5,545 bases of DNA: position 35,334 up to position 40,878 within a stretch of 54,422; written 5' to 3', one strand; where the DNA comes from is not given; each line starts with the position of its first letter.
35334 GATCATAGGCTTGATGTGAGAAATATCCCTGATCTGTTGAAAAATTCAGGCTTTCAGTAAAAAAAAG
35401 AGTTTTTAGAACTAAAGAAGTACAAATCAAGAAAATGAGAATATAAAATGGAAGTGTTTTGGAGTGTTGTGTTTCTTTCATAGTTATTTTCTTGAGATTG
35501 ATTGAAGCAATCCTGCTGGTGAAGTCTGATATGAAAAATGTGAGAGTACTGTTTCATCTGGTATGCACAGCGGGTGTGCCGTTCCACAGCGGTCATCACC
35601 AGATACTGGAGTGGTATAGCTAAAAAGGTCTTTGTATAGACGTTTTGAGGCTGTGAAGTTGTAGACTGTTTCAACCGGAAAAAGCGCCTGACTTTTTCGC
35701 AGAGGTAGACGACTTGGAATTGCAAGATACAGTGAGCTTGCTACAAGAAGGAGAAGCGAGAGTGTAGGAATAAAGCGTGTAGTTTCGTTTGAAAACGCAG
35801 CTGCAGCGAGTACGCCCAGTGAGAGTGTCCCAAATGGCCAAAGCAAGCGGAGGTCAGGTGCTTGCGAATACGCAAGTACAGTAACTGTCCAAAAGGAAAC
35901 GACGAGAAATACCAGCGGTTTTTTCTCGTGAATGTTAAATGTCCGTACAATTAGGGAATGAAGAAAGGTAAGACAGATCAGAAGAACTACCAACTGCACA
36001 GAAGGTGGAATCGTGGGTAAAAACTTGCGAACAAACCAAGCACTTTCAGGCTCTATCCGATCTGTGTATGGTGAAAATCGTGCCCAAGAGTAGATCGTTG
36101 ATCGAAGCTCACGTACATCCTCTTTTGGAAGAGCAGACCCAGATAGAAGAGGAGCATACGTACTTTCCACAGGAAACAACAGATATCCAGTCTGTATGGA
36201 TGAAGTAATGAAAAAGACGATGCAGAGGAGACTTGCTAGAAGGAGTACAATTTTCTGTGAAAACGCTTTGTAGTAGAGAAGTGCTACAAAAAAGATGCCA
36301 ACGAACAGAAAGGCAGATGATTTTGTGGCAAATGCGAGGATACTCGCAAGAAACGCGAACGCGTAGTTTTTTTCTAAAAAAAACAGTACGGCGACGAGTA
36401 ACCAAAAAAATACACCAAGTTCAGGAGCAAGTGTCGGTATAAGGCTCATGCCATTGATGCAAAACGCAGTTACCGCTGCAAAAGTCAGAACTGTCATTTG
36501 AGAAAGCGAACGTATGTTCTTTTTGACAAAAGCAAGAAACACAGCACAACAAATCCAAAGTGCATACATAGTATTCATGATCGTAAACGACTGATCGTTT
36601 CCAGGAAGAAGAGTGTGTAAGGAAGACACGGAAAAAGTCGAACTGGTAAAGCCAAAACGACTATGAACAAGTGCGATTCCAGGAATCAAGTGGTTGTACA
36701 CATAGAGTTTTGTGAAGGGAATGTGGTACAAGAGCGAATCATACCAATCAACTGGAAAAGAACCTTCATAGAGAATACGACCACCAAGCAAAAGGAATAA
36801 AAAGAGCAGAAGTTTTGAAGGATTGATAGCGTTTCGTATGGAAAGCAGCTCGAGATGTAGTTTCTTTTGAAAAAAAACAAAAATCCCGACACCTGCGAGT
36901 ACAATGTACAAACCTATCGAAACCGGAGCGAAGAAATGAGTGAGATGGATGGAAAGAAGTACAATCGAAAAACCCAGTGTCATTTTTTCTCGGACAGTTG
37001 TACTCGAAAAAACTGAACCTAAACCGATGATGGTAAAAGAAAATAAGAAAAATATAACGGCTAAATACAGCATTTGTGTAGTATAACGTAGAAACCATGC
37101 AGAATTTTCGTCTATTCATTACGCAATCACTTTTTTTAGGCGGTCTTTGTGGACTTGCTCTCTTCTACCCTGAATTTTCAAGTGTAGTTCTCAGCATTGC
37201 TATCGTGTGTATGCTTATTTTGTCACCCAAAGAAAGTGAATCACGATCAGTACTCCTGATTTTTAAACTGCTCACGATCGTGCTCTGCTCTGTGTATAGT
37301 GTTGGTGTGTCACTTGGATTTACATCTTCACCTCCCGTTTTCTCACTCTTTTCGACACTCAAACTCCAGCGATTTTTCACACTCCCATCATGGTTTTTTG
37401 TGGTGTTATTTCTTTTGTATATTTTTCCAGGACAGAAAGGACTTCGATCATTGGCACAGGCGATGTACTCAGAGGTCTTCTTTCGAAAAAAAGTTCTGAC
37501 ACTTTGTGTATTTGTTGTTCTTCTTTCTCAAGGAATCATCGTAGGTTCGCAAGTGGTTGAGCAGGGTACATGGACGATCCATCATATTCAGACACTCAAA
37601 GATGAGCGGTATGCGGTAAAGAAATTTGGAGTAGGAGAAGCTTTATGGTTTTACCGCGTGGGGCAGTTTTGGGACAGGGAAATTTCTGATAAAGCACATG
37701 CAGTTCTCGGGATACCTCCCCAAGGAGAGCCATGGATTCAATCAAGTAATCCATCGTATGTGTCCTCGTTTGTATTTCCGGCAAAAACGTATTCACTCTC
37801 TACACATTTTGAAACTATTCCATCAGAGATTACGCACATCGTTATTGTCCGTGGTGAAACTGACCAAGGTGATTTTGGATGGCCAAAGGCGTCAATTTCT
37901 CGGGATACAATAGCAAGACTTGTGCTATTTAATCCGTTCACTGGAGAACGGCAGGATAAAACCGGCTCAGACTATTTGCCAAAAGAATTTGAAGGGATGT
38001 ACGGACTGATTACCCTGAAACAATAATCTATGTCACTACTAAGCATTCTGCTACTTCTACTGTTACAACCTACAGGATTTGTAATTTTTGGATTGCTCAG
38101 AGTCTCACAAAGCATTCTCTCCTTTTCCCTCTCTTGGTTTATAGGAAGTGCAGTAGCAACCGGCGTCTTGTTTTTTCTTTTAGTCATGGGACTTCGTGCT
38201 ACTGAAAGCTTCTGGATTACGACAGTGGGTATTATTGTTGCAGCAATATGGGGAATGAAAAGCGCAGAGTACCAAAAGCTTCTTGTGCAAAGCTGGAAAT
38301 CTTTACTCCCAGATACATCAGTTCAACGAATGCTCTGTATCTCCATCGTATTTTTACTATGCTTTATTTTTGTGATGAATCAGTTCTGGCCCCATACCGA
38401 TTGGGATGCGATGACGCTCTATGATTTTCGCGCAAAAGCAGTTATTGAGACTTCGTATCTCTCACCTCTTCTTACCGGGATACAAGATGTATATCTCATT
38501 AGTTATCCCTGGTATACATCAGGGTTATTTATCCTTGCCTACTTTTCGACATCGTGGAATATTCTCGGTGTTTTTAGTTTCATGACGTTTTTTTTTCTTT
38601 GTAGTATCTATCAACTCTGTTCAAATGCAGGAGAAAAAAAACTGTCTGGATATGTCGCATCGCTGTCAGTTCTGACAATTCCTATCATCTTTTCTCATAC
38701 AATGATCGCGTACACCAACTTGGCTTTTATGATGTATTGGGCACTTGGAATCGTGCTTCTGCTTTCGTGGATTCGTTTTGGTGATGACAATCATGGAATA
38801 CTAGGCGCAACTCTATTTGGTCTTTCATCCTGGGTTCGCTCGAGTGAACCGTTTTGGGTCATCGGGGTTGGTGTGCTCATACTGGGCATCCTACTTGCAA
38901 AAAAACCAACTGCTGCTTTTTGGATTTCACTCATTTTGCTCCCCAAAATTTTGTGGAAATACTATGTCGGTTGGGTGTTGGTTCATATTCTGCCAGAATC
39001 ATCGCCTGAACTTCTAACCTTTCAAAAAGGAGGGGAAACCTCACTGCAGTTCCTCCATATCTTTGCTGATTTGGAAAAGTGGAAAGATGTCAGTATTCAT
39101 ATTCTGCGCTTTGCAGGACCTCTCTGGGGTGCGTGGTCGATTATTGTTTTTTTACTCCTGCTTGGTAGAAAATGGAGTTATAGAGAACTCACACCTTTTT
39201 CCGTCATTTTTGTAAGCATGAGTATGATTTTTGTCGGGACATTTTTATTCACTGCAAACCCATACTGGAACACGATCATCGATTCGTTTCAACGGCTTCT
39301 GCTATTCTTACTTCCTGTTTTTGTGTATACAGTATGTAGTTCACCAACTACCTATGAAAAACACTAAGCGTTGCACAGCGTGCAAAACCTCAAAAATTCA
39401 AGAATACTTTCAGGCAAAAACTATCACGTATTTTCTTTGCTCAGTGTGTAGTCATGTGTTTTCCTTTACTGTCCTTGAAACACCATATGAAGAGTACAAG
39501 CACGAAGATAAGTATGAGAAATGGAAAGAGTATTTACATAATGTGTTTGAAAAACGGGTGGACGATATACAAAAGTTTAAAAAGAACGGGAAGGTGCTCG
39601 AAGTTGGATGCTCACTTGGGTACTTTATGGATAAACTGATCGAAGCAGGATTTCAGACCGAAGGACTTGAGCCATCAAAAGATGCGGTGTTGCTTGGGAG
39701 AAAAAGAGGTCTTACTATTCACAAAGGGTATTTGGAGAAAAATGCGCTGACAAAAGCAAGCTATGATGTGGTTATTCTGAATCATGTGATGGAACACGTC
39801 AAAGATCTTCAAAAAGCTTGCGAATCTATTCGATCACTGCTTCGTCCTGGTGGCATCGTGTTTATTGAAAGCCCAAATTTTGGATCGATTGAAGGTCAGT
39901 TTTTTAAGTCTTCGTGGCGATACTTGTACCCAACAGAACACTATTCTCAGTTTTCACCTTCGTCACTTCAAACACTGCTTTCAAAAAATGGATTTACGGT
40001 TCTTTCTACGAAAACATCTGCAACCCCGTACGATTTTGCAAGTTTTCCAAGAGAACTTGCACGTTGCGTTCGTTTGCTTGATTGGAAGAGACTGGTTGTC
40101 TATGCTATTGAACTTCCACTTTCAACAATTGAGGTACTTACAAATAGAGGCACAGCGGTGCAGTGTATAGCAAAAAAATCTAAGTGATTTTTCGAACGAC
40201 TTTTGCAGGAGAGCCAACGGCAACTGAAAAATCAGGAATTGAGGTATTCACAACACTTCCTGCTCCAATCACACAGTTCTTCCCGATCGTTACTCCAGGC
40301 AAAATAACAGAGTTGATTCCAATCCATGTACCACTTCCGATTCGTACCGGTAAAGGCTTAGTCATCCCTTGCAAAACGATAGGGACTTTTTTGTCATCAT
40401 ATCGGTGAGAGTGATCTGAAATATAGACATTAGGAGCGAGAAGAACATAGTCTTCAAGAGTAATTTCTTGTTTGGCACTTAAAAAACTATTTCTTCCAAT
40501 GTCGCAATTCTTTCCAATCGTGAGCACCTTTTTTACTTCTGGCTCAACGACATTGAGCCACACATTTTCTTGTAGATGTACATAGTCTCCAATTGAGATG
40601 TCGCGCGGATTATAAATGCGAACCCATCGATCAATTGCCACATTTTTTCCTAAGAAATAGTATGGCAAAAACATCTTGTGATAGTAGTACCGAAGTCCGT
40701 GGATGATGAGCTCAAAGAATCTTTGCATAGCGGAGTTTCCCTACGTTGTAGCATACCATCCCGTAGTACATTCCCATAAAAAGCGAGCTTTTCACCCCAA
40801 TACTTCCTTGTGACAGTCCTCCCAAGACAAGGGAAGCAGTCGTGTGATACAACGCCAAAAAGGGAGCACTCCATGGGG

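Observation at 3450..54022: Exceptionally GT-C-rich glycosylation island lacking the canonical O-antigen/capsule machinery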

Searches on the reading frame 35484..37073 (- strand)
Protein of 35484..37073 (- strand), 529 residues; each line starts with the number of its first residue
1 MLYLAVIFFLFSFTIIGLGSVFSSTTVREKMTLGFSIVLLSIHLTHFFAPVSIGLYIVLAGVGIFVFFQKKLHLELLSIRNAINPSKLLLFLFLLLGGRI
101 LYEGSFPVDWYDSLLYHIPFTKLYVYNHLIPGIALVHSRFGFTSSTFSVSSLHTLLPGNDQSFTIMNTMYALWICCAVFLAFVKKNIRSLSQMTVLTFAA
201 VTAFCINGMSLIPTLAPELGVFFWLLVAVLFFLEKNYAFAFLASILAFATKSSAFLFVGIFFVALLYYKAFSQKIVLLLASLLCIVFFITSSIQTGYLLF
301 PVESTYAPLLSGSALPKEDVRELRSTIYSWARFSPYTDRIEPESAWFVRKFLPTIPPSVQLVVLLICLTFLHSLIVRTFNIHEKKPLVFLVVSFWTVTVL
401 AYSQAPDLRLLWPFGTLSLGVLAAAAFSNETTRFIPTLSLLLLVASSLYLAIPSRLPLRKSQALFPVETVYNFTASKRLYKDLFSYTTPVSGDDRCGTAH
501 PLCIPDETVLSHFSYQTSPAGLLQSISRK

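Call 8: search_protein_families(library=pfam, proteins=[window:35484-37073:-], max_evalue=0.01)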
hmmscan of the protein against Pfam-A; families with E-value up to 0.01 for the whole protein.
window:35484-37073:- (529 aa): 0 families

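Call 20: search_protein_families(library=ncbifam, proteins=[window:35484-37073:-], max_evalue=0.1)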
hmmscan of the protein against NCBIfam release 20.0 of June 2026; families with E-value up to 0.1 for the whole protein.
window:35484-37073:- (529 aa): 1 family
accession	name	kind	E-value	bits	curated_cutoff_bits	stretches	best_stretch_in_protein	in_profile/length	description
NF047510.1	LIC_10190_fam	subfamily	7.4e-33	113.9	100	1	3-409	2-420/424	LIC_10190 family membrane protein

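Call 72: search_protein_representatives(protein=window:35484-37073:-)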
Query: 529 residues. Proteins with E-value up to 0.001 (for the whole library): 137; up to 1e-10: 13; up to 1e-30: 5. The best 137 are listed.
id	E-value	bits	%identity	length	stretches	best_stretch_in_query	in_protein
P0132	0.0e+00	1080.4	100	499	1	31-529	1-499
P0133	2.3e-108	379.8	44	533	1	1-528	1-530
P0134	5.5e-69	249.9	37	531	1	18-516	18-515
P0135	1.9e-50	188.8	32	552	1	1-526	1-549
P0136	9.0e-31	123.8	32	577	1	4-528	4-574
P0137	7.5e-23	97.7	28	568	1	2-507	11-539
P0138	2.0e-12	63.3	28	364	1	8-334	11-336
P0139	3.8e-12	62.4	28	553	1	6-444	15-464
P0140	1.1e-11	60.8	24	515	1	106-506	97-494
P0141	2.9e-11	59.5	26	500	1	50-505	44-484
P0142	4.1e-11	59.0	26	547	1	28-510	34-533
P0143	6.6e-11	58.3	27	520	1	32-505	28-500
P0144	8.2e-11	58.0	28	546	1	30-506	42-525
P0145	1.1e-10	57.6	25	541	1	7-457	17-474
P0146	1.6e-10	57.0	30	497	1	9-507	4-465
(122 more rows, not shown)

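Call 74: search_protein_families(library=pfam, alignment_id=A5, max_evalue=0.01)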
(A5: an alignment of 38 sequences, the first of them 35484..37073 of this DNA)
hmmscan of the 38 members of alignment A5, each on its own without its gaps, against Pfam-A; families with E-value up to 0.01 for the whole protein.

A. member 1, window:35484-37073:- (529 aa): 0 families

B. families by the number of members that match (of 38 scanned): 0 families

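Call 76: search_solved_structures(query=A5, max_evalue=10)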
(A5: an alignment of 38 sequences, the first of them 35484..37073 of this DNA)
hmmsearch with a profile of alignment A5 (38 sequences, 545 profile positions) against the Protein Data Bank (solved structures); distinct sequences matched with E-value up to 10: 1.
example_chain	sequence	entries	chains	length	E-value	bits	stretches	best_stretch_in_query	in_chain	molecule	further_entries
6u8y_D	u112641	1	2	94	0.12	14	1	374-443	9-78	DUF4040 domain-containing protein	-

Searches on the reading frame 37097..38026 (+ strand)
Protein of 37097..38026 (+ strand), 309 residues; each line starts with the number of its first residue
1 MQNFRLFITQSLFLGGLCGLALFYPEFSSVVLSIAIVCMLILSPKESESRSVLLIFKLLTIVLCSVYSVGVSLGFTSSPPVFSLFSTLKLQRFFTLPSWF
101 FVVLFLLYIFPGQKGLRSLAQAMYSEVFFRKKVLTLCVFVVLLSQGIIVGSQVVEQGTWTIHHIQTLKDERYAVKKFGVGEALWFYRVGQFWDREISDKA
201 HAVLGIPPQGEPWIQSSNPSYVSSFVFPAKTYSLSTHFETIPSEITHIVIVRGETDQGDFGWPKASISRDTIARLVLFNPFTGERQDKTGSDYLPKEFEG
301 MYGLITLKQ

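Call 8: search_protein_families(library=pfam, proteins=[window:37097-38026:+], max_evalue=0.01)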
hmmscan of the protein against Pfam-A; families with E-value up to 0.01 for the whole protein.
window:37097-38026:+ (309 aa): 1 family
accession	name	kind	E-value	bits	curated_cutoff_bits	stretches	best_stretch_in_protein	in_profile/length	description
PF19510.5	DUF6044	-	0.0036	16.2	27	1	30-152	283-398/564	Protein of unknown function (DUF6044)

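Call 20: search_protein_families(library=ncbifam, proteins=[window:37097-38026:+], max_evalue=0.1)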
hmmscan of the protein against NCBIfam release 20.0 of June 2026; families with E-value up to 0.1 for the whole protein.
window:37097-38026:+ (309 aa): 0 families

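Call 80: search_solved_structures(query=window:37097-38026:+, max_evalue=10)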
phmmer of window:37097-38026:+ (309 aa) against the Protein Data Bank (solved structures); distinct sequences matched with E-value up to 10: 0.

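Call 81: search_protein_families(library=pfam, proteins=[window:37097-38026:+], max_evalue=1)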
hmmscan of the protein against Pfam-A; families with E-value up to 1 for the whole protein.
window:37097-38026:+ (309 aa): 2 families
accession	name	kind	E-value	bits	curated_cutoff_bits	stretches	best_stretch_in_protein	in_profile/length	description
PF19510.5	DUF6044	-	0.0036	16.2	27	1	30-152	283-398/564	Protein of unknown function (DUF6044)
PF19529.4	DUF6057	-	0.34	10.2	29.8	0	38-169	89-219/569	Family of unknown function (DUF6057)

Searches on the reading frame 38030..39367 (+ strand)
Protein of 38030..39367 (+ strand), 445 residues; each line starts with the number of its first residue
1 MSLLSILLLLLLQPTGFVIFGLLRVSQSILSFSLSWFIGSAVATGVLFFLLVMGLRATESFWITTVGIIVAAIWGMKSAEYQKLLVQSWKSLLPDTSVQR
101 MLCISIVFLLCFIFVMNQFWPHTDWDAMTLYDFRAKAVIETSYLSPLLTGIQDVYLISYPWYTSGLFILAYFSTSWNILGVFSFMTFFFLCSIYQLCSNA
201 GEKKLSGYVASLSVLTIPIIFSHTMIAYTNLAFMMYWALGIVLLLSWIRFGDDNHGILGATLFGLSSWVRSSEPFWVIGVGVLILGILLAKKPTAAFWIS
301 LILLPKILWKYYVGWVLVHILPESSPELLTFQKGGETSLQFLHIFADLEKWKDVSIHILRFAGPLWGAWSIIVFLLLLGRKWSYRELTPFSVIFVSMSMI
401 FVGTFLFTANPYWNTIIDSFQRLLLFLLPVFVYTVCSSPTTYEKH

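Call 8: search_protein_families(library=pfam, proteins=[window:38030-39367:+], max_evalue=0.01)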
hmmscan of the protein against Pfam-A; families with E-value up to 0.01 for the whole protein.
window:38030-39367:+ (445 aa): 0 families

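Call 20: search_protein_families(library=ncbifam, proteins=[window:38030-39367:+], max_evalue=0.1)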
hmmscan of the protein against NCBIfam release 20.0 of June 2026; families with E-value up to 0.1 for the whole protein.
window:38030-39367:+ (445 aa): 0 families

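Call 44: find_homologous_proteins(query=window:38030-39367:+)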
Query window:38030-39367:+ (445 aa): 21 proteins with E <= 0.001 among 8000 candidates.
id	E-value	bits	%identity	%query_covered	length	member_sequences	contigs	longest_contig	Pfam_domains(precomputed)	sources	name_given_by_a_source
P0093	4.8e-288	974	100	100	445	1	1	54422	-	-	-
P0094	1.8e-104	369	43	97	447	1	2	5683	-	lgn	-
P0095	2.8e-102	362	42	98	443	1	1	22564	-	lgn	-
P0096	2.7e-100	355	42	100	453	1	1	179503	-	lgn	-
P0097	1.5e-93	333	40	97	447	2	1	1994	-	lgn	-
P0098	2.3e-31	128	33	74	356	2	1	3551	-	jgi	-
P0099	5.2e-29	120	33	81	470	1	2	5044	-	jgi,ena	-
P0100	1.9e-27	115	27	93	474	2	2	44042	PF13231.13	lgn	-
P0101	3.1e-27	114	26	91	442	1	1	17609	-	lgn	-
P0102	1.3e-24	106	26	91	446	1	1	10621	-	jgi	-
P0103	4.4e-24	104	28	71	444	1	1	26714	-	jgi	jgi:hypothetical protein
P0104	6.7e-23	100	27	80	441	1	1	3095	-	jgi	jgi:hypothetical protein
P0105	5.8e-22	97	27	77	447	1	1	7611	PF13231.13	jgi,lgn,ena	-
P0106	1.1e-21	96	27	78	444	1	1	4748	-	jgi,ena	-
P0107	5.6e-21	94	30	76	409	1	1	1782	-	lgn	-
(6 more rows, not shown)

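Call 46: search_protein_families(library=pfam, alignment_id=A2, max_evalue=0.01)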
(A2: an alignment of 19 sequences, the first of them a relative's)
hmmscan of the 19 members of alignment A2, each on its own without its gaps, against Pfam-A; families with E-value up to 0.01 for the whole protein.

A. member 1, P0093 (445 aa): 0 families

B. families by the number of members that match (of 19 scanned): 3 families
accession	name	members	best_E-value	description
PF13231.12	PMT_2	7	8.7e-07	Dolichyl-phosphate-mannose-protein mannosyltransferase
PF17431.7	YpmT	1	0.0076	Uncharacterized YmpT-like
PF05365.17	UCR_UQCRX_QCR9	1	0.008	Ubiquinol-cytochrome C reductase, UQCRX/QCR9 like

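Call 48: search_solved_structures(query=A2, max_evalue=10)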
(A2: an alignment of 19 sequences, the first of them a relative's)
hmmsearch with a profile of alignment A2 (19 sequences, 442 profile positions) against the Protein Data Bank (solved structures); distinct sequences matched with E-value up to 10: 2.
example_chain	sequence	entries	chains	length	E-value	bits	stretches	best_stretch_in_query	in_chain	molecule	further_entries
3dnj_A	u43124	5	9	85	0.43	12.8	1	362-417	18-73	ATP-dependent Clp protease adapter protein clpS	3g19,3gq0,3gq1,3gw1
3g1b_A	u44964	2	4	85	0.64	12.3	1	364-417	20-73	ATP-dependent Clp protease adapter protein clpS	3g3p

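Call 91: find_encoding_contigs(protein=P0096, flank=10000, max_places=1)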
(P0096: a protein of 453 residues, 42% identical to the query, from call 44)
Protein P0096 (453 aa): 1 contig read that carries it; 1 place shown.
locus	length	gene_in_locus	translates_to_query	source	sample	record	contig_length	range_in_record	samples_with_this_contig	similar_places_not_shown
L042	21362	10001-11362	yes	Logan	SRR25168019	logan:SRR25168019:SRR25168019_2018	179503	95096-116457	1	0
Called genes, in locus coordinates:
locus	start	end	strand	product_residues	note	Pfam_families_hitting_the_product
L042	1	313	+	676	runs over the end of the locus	-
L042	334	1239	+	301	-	PF01073:3Beta_HSD, PF01370:Epimerase, PF02719:Polysacc_synt_2, PF04321:RmlD_sub_bind, PF05368:NmrA (weak), PF07993:NAD_binding_4 (faint), PF13460:NAD_binding_10, PF16363:GDP_Man_Dehyd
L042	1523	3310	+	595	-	-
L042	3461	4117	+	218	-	PF00535:Glycos_transf_2, PF10111:Glyco_tranf_2_2 (weak)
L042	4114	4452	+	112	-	PF10066:DUF2304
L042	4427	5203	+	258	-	PF00535:Glycos_transf_2, PF10111:Glyco_tranf_2_2, PF13641:Glyco_tranf_2_3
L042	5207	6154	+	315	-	PF01073:3Beta_HSD, PF01370:Epimerase, PF02719:Polysacc_synt_2 (faint), PF16363:GDP_Man_Dehyd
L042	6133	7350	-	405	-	PF13231:PMT_2 (weak)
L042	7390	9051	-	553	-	PF26626:DUF8201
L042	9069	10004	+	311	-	-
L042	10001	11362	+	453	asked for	-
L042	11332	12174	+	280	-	PF13489:Methyltransf_23, PF07021:MetW, PF13847:Methyltransf_31, PF08241:Methyltransf_11, PF08242:Methyltransf_12, PF13649:Methyltransf_25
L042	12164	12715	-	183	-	PF25087:GMPPB_C (faint), PF25084:LbH_EIF2B (faint), PF00132:Hexapep, PF14602:Hexapep_2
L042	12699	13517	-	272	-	PF00535:Glycos_transf_2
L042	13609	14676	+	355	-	PF13439:Glyco_transf_4, PF00534:Glycos_transf_1, PF13692:Glyco_trans_1_4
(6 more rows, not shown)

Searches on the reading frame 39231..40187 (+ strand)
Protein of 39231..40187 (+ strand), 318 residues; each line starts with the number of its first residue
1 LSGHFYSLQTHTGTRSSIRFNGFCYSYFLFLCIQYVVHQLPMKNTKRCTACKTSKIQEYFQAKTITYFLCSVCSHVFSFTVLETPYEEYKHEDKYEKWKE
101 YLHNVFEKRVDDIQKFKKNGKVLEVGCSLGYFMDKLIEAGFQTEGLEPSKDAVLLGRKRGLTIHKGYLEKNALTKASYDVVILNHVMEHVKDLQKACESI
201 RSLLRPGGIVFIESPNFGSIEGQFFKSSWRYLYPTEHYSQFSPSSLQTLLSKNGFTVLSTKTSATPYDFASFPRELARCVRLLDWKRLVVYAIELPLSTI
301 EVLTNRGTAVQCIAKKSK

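Call 8: search_protein_families(library=pfam, proteins=[window:39231-40187:+], max_evalue=0.01)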
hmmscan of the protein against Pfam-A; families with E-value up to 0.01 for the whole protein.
window:39231-40187:+ (318 aa): 8 families
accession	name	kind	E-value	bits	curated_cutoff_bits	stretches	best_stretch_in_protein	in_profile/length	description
PF13489.12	Methyltransf_23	-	8.9e-26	91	27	1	102-259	5-163/164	Methyltransferase domain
PF08241.18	Methyltransf_11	-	1.6e-13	51.5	21.2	1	123-212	1-95/95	Methyltransferase domain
PF08242.18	Methyltransf_12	-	6.9e-13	49.6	30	1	123-210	1-98/98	Methyltransferase domain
PF13847.12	Methyltransf_31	-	2.7e-12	47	27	1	117-216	2-113/145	Methyltransferase domain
PF13649.12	Methyltransf_25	-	2.3e-10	41.5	27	1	122-208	1-97/97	Methyltransferase domain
PF07021.18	MetW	-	1.4e-09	38.3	21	1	116-219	10-114/193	Methionine biosynthesis protein MetW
PF08003.17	Methyltransf_9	-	0.0014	18.1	23.8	1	117-256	114-261/315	Protein of unknown function (DUF1698)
PF01209.24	Ubie_methyltran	-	0.0081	16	20.1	0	102-212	31-151/233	ubiE/COQ5 methyltransferase family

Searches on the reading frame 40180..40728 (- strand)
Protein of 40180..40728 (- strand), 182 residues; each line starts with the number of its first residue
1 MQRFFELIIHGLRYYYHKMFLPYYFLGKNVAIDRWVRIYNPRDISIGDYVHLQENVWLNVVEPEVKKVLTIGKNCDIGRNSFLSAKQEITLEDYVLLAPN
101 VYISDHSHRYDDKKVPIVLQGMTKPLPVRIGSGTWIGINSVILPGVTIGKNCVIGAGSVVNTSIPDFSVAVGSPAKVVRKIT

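Call 8: search_protein_families(library=pfam, proteins=[window:40180-40728:-], max_evalue=0.01)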
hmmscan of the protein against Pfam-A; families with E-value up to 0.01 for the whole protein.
window:40180-40728:- (182 aa): 4 families
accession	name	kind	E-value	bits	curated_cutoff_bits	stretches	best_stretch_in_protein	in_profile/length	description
PF00132.30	Hexapep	-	1.6e-19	69.2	27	1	128-161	2-35/36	Bacterial transferase hexapeptide (six repeats)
PF14602.12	Hexapep_2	-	2.1e-14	53.4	27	1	127-161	1-33/34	Hexapeptide repeat of succinyl-transferase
PF25084.1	LbH_EIF2B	-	1.4e-06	28.7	54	1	127-178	21-71/105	EIF2B subunit epsilon LbH domain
PF21711.3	DCTN5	-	1.7e-05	25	40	0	44-101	85-138/182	Dynactin subunit 5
